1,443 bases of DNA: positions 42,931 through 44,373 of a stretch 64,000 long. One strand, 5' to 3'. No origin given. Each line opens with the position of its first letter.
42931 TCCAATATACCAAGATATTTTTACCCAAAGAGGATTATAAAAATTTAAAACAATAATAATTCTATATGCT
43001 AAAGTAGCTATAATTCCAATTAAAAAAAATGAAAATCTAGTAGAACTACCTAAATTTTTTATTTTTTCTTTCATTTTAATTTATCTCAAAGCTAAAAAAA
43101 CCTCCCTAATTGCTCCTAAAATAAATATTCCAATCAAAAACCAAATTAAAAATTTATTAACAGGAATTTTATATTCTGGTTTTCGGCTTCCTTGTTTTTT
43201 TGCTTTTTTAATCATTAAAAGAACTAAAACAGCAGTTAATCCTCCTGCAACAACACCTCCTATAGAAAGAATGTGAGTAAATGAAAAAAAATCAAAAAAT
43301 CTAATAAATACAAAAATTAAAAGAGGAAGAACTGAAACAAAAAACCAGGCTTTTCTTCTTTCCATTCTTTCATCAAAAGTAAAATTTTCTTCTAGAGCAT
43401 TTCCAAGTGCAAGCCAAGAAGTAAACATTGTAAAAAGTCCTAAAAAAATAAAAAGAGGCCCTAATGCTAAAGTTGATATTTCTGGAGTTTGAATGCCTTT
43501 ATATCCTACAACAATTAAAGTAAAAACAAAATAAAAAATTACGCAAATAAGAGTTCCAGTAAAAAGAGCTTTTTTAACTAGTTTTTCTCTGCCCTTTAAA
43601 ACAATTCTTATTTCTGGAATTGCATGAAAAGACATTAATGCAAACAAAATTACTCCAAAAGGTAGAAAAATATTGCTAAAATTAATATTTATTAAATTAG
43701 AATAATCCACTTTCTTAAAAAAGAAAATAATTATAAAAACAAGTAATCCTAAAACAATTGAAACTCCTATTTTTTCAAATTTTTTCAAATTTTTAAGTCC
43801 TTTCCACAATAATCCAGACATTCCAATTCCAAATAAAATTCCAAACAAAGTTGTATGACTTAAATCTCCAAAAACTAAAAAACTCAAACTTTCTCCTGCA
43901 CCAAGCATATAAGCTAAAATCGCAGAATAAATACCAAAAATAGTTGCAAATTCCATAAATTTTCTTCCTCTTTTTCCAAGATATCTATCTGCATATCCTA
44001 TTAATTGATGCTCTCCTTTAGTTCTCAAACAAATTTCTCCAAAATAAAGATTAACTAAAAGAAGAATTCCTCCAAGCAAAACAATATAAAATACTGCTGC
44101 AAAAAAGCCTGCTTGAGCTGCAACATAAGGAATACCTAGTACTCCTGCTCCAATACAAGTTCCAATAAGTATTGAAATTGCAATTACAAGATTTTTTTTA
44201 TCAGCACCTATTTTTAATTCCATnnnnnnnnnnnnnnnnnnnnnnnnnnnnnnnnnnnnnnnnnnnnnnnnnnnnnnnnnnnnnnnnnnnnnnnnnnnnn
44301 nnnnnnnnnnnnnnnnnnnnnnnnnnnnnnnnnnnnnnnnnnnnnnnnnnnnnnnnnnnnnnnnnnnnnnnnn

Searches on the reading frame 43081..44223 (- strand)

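Call 12: search_protein_families(library=pfam, proteins=[window:43081-44223:-])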
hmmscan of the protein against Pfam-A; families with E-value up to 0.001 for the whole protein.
window:43081-44223:- (380 aa): 2 families
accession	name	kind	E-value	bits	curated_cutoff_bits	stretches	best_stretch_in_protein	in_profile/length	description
PF03222.19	Trp_Tyr_perm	-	1.2e-28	100.8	22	2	10-240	3-240/393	Tryptophan/tyrosine permease family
PF01490.24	Aa_trans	-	2.6e-12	46.5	25.6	1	13-237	6-249/410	Transmembrane amino acid transporter protein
